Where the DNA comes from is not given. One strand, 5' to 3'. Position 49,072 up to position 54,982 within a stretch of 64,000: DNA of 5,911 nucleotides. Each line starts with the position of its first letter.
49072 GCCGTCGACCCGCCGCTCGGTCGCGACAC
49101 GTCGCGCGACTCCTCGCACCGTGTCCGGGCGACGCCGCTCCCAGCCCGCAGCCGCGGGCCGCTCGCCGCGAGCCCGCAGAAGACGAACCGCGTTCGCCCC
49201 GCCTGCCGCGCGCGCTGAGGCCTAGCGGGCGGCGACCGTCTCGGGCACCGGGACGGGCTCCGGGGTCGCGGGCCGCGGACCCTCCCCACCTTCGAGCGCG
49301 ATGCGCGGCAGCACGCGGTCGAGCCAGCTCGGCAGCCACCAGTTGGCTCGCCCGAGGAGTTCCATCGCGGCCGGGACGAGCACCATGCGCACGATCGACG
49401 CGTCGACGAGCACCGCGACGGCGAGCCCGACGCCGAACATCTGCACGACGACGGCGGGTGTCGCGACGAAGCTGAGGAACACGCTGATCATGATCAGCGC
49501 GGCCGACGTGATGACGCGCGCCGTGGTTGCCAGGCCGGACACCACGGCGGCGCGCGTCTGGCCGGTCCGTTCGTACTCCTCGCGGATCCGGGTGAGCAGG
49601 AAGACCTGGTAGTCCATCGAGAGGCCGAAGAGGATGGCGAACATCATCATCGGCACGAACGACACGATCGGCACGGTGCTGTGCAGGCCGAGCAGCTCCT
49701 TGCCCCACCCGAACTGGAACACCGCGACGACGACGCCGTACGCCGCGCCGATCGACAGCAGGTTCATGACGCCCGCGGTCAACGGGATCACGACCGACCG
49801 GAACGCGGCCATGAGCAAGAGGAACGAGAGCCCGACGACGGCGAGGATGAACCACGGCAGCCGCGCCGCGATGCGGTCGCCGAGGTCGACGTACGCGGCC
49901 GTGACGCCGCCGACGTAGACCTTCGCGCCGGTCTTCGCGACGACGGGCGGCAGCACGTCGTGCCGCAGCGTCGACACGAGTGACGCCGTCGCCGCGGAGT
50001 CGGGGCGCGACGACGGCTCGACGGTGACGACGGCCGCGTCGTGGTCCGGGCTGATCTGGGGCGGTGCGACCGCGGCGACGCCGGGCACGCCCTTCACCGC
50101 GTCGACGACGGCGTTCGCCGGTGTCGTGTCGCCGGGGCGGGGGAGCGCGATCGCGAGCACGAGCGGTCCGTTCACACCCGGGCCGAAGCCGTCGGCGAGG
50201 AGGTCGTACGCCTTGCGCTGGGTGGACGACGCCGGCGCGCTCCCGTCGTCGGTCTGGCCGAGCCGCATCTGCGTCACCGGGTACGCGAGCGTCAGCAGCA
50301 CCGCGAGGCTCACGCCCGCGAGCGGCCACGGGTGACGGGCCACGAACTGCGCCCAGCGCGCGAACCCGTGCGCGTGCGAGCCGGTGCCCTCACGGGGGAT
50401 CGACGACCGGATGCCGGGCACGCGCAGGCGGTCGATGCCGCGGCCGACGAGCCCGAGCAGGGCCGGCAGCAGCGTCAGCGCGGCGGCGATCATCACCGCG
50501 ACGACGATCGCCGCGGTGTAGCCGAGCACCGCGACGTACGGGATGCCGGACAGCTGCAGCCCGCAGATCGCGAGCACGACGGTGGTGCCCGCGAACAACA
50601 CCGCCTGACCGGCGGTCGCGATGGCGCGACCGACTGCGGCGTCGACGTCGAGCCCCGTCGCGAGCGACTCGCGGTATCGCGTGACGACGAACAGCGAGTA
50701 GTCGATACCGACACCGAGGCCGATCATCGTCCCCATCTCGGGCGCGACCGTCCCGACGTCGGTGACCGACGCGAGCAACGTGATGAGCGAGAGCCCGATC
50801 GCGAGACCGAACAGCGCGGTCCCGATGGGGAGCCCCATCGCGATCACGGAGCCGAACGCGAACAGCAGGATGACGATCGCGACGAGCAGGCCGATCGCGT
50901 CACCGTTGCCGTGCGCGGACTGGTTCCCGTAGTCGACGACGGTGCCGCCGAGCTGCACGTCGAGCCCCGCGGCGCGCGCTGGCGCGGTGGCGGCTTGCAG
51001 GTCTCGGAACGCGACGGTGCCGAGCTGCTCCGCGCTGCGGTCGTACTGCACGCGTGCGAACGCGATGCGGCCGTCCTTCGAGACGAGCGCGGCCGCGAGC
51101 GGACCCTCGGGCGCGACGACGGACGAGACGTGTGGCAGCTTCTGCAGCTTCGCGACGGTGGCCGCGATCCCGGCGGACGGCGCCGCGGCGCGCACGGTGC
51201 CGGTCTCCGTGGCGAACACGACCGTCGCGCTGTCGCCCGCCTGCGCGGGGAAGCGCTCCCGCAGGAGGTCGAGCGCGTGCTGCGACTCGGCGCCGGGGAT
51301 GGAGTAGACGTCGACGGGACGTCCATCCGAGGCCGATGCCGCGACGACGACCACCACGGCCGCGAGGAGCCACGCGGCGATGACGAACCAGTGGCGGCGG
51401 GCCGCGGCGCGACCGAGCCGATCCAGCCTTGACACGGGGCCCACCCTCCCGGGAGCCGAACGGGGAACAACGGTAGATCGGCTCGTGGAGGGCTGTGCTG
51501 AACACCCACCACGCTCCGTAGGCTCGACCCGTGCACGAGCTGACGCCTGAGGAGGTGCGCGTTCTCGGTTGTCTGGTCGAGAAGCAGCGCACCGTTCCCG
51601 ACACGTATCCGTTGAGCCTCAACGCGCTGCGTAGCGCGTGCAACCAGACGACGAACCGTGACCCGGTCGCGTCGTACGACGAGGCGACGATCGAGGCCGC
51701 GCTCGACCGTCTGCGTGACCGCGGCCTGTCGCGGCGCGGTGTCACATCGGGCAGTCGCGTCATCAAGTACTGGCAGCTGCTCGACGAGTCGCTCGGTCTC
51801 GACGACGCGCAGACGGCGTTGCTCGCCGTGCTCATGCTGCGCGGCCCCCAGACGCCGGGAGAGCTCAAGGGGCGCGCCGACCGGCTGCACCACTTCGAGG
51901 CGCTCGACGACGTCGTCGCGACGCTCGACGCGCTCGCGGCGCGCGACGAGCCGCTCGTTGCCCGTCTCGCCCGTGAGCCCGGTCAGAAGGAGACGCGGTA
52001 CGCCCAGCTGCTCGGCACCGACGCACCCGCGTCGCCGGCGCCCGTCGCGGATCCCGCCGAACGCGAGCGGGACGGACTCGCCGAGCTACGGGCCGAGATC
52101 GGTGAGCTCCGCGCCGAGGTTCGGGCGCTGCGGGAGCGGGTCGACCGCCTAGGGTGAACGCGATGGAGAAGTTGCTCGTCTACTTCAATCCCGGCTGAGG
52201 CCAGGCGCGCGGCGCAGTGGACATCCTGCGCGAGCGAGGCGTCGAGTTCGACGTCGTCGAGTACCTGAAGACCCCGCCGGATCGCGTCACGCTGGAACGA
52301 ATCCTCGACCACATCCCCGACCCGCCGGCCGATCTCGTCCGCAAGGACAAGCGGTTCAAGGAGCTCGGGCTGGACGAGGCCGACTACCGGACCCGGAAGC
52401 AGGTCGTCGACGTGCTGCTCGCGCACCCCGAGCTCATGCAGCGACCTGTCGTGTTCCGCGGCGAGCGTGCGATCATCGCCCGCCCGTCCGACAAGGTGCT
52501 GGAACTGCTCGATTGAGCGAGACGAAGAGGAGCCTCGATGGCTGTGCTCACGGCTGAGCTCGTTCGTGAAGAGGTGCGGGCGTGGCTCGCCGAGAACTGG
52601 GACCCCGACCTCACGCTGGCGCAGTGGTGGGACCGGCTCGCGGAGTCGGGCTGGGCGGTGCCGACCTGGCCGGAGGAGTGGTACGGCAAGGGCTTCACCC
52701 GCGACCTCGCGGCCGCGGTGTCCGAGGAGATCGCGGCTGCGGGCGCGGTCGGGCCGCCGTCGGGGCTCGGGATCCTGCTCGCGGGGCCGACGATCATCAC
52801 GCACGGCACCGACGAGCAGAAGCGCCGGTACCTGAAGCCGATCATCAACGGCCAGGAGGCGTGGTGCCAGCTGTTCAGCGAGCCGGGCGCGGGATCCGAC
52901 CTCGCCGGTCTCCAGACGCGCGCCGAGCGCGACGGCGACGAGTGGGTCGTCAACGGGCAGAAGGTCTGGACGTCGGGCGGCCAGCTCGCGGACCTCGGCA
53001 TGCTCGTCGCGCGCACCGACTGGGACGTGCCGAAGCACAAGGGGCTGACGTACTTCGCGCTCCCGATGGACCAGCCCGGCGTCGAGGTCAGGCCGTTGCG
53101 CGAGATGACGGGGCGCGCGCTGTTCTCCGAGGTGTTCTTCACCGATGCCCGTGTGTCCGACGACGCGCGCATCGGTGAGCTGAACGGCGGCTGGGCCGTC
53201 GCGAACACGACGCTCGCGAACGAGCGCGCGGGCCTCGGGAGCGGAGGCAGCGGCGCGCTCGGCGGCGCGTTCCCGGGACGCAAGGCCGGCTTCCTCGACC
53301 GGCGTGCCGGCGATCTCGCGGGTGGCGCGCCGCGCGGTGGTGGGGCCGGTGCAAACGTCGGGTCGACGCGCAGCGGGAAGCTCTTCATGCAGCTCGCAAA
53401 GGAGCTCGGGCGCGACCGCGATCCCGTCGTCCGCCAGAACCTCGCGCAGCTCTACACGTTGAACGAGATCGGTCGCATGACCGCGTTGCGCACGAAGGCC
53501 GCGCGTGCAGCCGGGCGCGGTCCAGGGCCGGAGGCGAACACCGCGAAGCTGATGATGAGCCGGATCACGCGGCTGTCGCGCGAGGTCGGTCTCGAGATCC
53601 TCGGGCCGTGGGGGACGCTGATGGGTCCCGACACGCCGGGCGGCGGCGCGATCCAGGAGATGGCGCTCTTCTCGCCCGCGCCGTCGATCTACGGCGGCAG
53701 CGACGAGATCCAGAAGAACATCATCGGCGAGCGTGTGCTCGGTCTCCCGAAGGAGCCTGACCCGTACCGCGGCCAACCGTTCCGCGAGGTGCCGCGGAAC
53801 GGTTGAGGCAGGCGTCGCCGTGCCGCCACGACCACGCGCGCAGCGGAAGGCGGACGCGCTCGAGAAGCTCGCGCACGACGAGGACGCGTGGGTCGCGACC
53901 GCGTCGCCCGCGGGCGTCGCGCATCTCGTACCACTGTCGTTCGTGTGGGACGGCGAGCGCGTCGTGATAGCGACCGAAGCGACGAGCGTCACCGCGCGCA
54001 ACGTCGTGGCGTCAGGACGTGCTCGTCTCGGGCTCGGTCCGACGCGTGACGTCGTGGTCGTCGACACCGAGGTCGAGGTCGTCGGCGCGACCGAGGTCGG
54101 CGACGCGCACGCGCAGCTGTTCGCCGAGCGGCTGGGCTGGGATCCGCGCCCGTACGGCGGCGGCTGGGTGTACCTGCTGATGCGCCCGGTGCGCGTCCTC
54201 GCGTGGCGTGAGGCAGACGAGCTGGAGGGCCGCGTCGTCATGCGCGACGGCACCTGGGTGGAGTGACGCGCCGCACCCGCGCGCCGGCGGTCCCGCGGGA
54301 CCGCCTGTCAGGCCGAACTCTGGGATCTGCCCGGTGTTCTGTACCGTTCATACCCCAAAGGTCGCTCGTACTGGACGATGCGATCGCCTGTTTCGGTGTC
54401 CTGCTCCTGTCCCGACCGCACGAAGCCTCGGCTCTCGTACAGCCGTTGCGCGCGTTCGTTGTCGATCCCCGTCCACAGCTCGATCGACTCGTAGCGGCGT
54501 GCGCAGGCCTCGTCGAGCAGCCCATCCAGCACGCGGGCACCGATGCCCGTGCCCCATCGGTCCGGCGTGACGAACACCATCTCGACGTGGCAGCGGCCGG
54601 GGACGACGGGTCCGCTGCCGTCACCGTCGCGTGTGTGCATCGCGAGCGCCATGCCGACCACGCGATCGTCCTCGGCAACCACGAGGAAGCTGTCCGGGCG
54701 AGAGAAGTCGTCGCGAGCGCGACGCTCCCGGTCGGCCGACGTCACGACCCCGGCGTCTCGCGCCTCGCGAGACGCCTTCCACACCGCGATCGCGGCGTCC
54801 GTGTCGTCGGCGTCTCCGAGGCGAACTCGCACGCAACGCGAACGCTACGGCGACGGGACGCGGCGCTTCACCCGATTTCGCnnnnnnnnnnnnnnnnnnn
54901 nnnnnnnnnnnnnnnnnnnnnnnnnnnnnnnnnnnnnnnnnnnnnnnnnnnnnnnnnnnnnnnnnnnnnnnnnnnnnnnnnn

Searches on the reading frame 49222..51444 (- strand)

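Call 11: search_protein_families(library=pfam, proteins=[window:49222-51444:-])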
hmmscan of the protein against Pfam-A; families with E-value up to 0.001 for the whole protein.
window:49222-51444:- (740 aa): 1 family
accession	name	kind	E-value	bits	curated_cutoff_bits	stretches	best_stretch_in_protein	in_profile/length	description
PF03176.21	MMPL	-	5.8e-94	315.2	20.5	2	48-374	3-332/333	MMPL family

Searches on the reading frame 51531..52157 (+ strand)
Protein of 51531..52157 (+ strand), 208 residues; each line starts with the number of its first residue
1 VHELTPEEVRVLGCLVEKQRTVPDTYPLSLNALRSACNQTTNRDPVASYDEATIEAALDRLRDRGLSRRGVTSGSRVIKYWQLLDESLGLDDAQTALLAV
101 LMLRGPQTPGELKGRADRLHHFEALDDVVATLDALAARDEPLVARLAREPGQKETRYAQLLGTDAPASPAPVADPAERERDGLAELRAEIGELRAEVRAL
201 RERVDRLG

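Call 11: search_protein_families(library=pfam, proteins=[window:51531-52157:+])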
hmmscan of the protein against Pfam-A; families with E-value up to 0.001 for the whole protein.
window:51531-52157:+ (208 aa): 1 family
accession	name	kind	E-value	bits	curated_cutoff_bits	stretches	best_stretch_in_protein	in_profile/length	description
PF04337.18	DUF480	-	4.9e-58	195.9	25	1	4-152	1-149/149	Protein of unknown function, DUF480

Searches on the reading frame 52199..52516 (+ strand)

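Call 11: search_protein_families(library=pfam, proteins=[window:52199-52516:+])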
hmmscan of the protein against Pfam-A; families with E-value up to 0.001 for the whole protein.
window:52199-52516:+ (105 aa): 1 family
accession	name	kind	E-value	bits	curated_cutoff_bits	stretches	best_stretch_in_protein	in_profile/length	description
PF03960.21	ArsC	-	6.6e-10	39.6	24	1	48-102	25-78/79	ArsC family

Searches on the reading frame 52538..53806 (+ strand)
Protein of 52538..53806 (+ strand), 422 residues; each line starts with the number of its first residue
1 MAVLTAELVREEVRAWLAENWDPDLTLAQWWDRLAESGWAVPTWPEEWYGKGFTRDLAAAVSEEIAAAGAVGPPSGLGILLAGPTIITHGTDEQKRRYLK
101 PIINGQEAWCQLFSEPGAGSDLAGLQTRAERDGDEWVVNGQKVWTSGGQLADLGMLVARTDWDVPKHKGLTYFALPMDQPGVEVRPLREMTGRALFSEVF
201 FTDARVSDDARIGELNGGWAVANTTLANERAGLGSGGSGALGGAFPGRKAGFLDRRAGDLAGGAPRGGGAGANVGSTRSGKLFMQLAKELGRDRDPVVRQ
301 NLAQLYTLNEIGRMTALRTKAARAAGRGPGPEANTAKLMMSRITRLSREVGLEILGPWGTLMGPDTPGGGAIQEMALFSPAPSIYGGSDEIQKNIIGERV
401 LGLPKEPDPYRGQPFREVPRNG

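Call 11: search_protein_families(library=pfam, proteins=[window:52538-53806:+])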
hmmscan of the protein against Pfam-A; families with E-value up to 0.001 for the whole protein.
window:52538-53806:+ (422 aa): 3 families
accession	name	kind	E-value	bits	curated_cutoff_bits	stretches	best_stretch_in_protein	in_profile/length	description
PF02770.24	Acyl-CoA_dh_M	-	1.4e-21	76.9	33.3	1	110-203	1-96/97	Acyl-CoA dehydrogenase, middle domain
PF02771.21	Acyl-CoA_dh_N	-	1.8e-15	57.8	22.9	1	7-105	13-112/113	Acyl-CoA dehydrogenase, N-terminal domain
PF00441.29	Acyl-CoA_dh_1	-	1.4e-14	54.9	22.4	1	295-401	50-150/150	Acyl-CoA dehydrogenase, C-terminal domain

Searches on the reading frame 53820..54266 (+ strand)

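Call 26: search_protein_families(library=pfam, proteins=[window:53820-54266:+], max_evalue=0.01)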
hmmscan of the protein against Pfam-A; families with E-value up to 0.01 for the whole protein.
window:53820-54266:+ (148 aa): 2 families
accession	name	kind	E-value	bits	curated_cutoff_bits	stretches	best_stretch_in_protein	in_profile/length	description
PF01243.27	PNPOx_N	-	5.9e-08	33.5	28.1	1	22-105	14-93/120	Pyridoxamine 5'-phosphate oxidase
PF02720.22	DUF222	-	0.0061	16.4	24.4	1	3-60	201-247/306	Domain of unknown function (DUF222)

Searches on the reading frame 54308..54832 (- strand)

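Call 11: search_protein_families(library=pfam, proteins=[window:54308-54832:-])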
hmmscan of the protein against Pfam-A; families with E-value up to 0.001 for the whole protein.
window:54308-54832:- (174 aa): 4 families
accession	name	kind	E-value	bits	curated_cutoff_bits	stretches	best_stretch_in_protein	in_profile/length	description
PF00583.31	Acetyltransf_1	-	2.3e-17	63.8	20.7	1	38-137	22-116/116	Acetyltransferase (GNAT) family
PF13508.13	Acetyltransf_7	-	2e-12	47.8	27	1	47-138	3-83/84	Acetyltransferase (GNAT) domain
PF13673.13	Acetyltransf_10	-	1e-10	42.1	23.6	1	38-155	21-124/128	Acetyltransferase (GNAT) domain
PF13302.13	Acetyltransf_3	-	1.3e-05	26.4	25.4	1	7-138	6-138/138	Acetyltransferase (GNAT) domain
